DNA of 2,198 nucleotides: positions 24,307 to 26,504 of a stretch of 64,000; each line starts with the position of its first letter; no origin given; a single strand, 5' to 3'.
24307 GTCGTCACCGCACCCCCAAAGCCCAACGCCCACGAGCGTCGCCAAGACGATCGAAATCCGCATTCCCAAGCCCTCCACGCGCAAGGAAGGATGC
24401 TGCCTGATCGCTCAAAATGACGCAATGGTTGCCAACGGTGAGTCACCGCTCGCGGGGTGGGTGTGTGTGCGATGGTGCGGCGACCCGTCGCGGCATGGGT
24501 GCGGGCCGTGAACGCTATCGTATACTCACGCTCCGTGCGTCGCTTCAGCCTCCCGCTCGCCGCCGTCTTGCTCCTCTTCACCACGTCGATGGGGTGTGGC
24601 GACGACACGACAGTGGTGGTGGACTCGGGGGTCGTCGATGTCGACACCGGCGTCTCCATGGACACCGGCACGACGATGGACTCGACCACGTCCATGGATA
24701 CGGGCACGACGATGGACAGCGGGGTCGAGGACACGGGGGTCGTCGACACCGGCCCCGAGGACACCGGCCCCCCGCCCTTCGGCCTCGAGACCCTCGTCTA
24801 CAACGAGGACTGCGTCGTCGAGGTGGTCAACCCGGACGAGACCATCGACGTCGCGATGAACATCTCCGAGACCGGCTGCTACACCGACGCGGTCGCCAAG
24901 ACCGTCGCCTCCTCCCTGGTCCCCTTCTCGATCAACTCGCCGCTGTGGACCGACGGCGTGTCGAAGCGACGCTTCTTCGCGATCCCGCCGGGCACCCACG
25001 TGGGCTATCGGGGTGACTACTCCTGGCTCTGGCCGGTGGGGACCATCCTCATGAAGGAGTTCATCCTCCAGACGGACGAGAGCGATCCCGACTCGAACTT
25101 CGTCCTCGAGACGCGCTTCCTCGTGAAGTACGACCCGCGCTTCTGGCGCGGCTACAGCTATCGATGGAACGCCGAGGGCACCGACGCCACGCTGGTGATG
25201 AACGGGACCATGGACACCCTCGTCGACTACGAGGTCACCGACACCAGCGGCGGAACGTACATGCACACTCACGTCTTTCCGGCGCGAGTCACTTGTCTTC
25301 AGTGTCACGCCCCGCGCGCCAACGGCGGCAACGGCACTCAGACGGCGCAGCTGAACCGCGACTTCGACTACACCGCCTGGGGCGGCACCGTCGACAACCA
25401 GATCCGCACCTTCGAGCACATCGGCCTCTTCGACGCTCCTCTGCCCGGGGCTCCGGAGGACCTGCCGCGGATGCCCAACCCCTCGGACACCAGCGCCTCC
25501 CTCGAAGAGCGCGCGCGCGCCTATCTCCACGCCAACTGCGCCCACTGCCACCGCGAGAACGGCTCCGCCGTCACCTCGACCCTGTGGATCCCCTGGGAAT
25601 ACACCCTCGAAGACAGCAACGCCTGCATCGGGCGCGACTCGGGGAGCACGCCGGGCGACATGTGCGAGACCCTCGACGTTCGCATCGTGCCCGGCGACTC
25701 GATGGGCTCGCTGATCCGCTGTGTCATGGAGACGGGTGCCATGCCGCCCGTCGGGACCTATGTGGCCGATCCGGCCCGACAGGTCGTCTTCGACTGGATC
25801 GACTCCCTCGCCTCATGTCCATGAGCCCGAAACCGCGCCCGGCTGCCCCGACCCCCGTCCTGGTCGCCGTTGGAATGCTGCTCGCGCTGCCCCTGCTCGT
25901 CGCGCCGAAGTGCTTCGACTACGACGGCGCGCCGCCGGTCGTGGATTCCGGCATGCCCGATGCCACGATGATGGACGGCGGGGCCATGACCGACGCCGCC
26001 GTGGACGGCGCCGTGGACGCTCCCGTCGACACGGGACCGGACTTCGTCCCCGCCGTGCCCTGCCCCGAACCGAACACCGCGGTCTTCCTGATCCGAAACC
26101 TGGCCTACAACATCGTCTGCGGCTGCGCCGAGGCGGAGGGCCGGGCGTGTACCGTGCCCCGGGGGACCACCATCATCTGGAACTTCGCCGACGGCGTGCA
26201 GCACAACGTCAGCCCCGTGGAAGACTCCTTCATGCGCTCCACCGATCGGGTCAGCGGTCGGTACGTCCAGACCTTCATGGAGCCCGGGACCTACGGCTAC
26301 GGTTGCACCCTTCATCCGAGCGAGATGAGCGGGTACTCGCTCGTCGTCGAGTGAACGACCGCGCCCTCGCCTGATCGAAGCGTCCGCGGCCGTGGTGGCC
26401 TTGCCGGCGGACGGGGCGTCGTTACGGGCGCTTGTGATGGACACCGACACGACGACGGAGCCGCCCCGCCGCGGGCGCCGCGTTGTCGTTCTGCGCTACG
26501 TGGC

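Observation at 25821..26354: Shared non-canonical leader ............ on two distant cupredoxin-like proteins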

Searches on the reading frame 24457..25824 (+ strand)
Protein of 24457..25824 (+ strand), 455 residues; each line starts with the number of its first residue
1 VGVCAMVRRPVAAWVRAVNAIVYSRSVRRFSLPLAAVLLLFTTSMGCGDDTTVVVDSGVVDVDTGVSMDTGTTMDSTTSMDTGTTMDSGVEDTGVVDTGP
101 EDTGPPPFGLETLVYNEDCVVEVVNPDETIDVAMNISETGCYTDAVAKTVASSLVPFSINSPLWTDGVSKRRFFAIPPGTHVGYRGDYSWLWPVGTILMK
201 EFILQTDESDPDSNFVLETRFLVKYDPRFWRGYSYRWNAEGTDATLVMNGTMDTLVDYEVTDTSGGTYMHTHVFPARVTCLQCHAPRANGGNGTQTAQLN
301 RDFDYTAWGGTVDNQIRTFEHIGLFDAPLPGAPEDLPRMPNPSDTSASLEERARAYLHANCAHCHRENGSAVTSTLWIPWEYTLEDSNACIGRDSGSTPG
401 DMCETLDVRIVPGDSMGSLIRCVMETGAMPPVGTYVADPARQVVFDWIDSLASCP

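Call 6: search_protein_families(library=pfam, proteins=[window:24457-25824:+], max_evalue=0.1)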
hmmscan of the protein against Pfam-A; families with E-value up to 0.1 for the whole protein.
window:24457-25824:+ (455 aa): 4 families
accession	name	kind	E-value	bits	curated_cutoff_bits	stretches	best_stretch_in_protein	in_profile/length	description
PF00034.26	Cytochrom_C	-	0.0016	20.1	21.3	0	354-373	6-24/90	Cytochrome c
PF22113.1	Mtrc-MtrF_II-IV_dom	-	0.015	15.2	30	1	278-374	29-97/176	Outer membrane cytochrome MtrC/MtrF-like, domains II/IV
PF13442.11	Cytochrome_CBB3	-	0.02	15.7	27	0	279-307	13-36/68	Cytochrome C oxidase, cbb3-type, subunit III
PF09699.15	Paired_CXXCH_1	-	0.07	13.3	20.6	0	278-288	6-17/41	Doubled CXXCH motif (Paired_CXXCH_1)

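Call 7: search_protein_families(library=ncbifam, proteins=[window:24457-25824:+], max_evalue=0.1)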
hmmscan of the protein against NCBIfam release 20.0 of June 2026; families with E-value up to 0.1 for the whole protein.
window:24457-25824:+ (455 aa): 4 families
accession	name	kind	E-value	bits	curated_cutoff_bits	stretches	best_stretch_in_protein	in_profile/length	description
TIGR03806.1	chp_HNE_0200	subfamily_domain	1e-61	208.8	313.3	1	135-451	4-314/314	SO2930 family diheme c-type cytochrome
TIGR00782.1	ccoP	equivalog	0.0032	16.8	179.95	0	277-321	115-155/285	cytochrome-c oxidase, cbb3-type subunit III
TIGR03153.1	cytochr_NrfH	equivalog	0.018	15.1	134.2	0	347-374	91-118/138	cytochrome c nitrite reductase small subunit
NF008609.0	PRK11586.1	equivalog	0.088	12.6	230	0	269-289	112-132/149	nitrate reductase cytochrome c-type subunit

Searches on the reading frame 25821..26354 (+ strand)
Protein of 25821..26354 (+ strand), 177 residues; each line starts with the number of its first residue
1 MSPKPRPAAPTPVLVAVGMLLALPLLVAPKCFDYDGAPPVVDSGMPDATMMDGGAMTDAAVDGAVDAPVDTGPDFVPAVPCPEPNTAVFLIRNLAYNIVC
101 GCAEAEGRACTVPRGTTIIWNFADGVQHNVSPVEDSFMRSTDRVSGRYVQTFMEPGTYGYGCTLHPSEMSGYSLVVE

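Call 6: search_protein_families(library=pfam, proteins=[window:25821-26354:+], max_evalue=0.1)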
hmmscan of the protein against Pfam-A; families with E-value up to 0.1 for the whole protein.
window:25821-26354:+ (177 aa): 1 family
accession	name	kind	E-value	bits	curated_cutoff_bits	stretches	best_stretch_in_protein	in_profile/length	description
PF00127.26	Copper-bind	-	0.00047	21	21.2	1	109-172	18-95/99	Copper binding proteins, plastocyanin/azurin family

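Call 7: search_protein_families(library=ncbifam, proteins=[window:25821-26354:+], max_evalue=0.1)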
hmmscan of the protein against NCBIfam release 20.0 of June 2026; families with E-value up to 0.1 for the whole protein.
window:25821-26354:+ (177 aa): 2 families
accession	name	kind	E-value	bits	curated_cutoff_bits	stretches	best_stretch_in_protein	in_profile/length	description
TIGR03102.1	halo_cynanin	subfamily_domain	5.8e-07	29.6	93.8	1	109-171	43-110/115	halocyanin domain-containing protein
TIGR02657.1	amicyanin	equivalog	0.00017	21.9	110.2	1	114-171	17-78/83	amicyanin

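Call 8: find_homologous_proteins(query=window:25821-26354:+, max_evalue=0.01)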
Query window:25821-26354:+ (177 aa): 8 proteins with E <= 0.01 among 172 candidates.
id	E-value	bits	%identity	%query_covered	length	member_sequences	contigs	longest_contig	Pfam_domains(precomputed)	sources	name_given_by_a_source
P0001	2.6e-115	401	100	100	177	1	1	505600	-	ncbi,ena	-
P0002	1.4e-80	288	71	100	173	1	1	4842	PF00127.27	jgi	jgi:hypothetical protein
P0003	3.5e-79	283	73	100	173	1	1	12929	-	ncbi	-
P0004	1.0e-78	282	71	98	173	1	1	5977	-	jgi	jgi:hypothetical protein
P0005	3.6e-69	250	65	98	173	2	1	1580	-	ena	-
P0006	1.1e-63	233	67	84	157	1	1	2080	-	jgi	jgi:hypothetical protein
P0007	4.1e-63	231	70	89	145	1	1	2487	-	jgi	jgi:hypothetical protein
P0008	4.6e-60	221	65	90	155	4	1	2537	-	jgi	jgi:hypothetical protein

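Call 20: find_encoding_contigs(protein=P0001, flank=2000, max_places=2)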
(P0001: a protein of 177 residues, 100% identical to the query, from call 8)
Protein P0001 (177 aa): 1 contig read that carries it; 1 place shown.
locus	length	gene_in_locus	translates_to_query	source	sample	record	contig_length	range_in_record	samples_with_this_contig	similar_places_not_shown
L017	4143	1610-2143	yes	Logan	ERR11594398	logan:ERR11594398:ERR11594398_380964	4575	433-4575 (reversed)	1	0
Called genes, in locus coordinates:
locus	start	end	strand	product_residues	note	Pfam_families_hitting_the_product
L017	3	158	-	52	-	?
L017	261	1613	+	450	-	-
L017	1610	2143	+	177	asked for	-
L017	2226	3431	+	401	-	PF25917:BSH_RND, PF25973:BSH_CzcB, PF25954:Beta-barrel_RND_2, PF25989:YknX_C (faint)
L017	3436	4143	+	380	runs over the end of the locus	?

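Call 21: list_cluster_members(proteins=[P0001, P0009, P0003, P0013])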
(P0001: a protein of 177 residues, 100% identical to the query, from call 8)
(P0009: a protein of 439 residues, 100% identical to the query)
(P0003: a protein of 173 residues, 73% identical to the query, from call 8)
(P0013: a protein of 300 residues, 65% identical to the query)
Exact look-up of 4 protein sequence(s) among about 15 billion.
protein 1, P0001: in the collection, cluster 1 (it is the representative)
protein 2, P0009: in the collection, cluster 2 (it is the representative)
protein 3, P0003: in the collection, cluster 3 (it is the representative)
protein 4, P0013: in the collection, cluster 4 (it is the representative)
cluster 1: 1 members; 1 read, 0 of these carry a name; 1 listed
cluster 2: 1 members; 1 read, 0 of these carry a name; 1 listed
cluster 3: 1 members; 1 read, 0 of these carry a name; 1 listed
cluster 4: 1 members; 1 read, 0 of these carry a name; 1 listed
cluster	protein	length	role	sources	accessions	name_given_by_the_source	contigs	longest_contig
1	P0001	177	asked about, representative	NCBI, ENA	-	-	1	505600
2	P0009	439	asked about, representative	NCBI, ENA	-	-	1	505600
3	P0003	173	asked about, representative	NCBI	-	-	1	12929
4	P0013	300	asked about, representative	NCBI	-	-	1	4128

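Call 37: predict_structure(alignment_id=A1)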
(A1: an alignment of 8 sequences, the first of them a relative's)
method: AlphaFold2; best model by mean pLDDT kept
length: 177 residues; sequences in the alignment: 8
mean_pLDDT: 40.4   pTM: 0.31
mean pLDDT of the five models: 40.4, 39.2, 37.5, 37.5, 37.4
residues with pLDDT >= 90: 0; 70-90: 0; 50-70: 43; < 50: 134
segments of 3 or more residues with pLDDT < 50: 22-109, 123-146, 159-177
pLDDT, mean of each block of 10 residues (from residue 1): 52 56 41 31 30 32 30 33 39 32 47 55 40 41 47 50 33 36
secondary structure, 60 per line:
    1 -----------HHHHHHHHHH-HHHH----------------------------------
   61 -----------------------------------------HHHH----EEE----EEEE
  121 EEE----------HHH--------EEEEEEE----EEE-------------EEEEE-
elements in order: H12-21 H23-26 H102-105 E110-112 E117-123 E145-151 E156-158 E172-176

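Call 51: search_solved_structures(query=A1, max_evalue=1)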
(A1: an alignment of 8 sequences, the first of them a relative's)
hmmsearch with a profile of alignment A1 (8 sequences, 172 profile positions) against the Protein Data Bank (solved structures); distinct sequences matched with E-value up to 1: 35.
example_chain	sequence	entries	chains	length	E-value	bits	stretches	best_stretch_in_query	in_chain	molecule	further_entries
9cck_A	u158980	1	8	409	6.4e-08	36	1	106-163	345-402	Copper-containing nitrite reductase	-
5fc9_A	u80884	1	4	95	1.1e-07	35.1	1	101-162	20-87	Blue (Type 1) copper domain protein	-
1id2_A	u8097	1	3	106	4.9e-05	26.6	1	104-165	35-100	AMICYANIN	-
1sfd_A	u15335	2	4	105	4.9e-05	26.6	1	103-165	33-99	Amicyanin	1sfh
3c75_A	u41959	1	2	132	8.2e-05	25.8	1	104-164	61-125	Amicyanin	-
1sf3_A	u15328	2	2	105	0.0001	25.5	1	103-165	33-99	Amicyanin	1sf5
2gb2_A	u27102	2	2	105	0.00018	24.7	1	103-165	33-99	Amicyanin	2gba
1mda_A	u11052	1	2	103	0.00022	24.5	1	104-165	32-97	AMICYANIN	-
1aac_A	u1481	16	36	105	0.00022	24.4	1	103-165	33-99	AMICYANIN | PROTEIN (AMICYANIN)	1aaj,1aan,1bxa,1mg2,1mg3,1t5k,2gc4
2idq_A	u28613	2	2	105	0.00028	24.1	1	103-163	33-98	Amicyanin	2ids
2idt_A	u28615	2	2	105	0.00034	23.8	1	103-162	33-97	Amicyanin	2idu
3rym_A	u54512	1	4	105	0.00035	23.8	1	103-162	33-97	Amicyanin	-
2qdv_A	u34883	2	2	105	0.00037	23.7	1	103-165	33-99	Amicyanin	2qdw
3ie9_A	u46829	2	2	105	0.00042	23.5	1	103-162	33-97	Amicyanin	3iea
3ply_A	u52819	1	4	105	0.0018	21.4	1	103-165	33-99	Amicyanin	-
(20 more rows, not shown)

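Call 67: find_encoding_contigs(protein=P0002, flank=6000, max_places=3)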
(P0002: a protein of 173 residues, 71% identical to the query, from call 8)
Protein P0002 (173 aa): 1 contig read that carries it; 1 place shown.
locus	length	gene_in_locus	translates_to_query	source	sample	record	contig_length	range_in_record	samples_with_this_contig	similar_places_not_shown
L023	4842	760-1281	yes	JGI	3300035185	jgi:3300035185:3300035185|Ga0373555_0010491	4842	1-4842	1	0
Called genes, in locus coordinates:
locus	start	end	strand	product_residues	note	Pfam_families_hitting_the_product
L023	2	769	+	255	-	?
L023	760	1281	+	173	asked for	PF00127:Copper-bind (faint)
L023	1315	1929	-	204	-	-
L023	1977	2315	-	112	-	PF07238:PilZ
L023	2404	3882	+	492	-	PF04122:CW_binding_2 (faint)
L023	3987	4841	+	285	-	?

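Call 68: find_encoding_contigs(protein=P0004, flank=6000, max_places=3)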
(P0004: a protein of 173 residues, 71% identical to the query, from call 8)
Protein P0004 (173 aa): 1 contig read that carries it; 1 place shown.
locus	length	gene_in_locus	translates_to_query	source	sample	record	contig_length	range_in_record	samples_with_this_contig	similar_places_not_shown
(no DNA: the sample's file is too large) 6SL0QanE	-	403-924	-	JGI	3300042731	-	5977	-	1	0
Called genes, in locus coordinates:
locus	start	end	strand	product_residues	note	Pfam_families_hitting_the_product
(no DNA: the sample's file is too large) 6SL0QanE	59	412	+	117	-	-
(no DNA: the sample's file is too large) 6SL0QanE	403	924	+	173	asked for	-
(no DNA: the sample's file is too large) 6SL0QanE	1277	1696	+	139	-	-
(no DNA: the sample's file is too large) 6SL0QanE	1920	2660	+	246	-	-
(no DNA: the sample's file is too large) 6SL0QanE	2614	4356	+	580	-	PF00850:Hist_deacetyl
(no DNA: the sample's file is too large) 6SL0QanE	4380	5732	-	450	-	PF00069:Pkinase, PF07714:PK_Tyr_Ser-Thr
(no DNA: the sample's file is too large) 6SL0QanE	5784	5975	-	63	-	?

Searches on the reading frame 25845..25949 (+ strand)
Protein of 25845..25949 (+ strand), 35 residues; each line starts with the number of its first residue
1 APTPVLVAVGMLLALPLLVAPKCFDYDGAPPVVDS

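Call 39: search_protein_representatives(alignment_id=A5)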
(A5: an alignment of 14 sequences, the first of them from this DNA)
Query: 14 sequences, 35 profile positions. Proteins with E-value up to 0.001 (for the whole library): 5; up to 1e-10: 2; up to 1e-30: 0. The best 5 are listed.
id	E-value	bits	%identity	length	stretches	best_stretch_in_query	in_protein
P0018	3.1e-15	71.5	-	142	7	18-28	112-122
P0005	2.4e-13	65.5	-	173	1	2-35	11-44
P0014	3.1e-08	49.2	-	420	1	2-34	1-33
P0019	6.5e-05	38.5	-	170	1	6-34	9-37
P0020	9.6e-05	38.0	-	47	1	8-33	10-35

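Call 41: find_encoding_contigs(protein=P0019, flank=10000, max_places=4)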
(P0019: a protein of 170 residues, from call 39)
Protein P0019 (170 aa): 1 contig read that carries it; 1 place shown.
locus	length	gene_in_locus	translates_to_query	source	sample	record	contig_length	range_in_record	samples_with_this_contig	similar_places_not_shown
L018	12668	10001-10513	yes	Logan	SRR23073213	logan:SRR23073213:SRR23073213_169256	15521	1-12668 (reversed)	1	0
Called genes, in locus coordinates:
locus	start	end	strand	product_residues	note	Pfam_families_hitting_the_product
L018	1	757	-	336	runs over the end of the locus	PF00165:HTH_AraC (faint), PF12625:Arabinose_bd, PF12833:HTH_18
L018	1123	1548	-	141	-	-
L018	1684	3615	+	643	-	-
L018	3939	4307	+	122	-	-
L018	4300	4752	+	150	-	-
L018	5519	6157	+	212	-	PF13417:GST_N_3, PF13409:GST_N_2, PF00043:GST_C (weak), PF13410:GST_C_2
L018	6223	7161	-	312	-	PF00583:Acetyltransf_1 (weak)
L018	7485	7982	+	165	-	PF00127:Copper-bind (weak), PF13620:CarboxypepD_reg (weak)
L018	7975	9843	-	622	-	PF00672:HAMP, PF07228:SpoIIE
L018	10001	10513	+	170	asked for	-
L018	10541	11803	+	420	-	-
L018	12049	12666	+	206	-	?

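Call 56: search_protein_families(library=pfam, proteins=[L018:10541-11803:+], max_evalue=0.01)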
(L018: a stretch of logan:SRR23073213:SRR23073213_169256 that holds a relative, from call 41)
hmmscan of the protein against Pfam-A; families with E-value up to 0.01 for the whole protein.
L018:10541-11803:+ (420 aa): 1 family
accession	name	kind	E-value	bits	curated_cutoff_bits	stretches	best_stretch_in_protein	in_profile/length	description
PF13473.12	Cupredoxin_1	-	5.6e-05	23.5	27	0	303-358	29-81/104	Cupredoxin-like domain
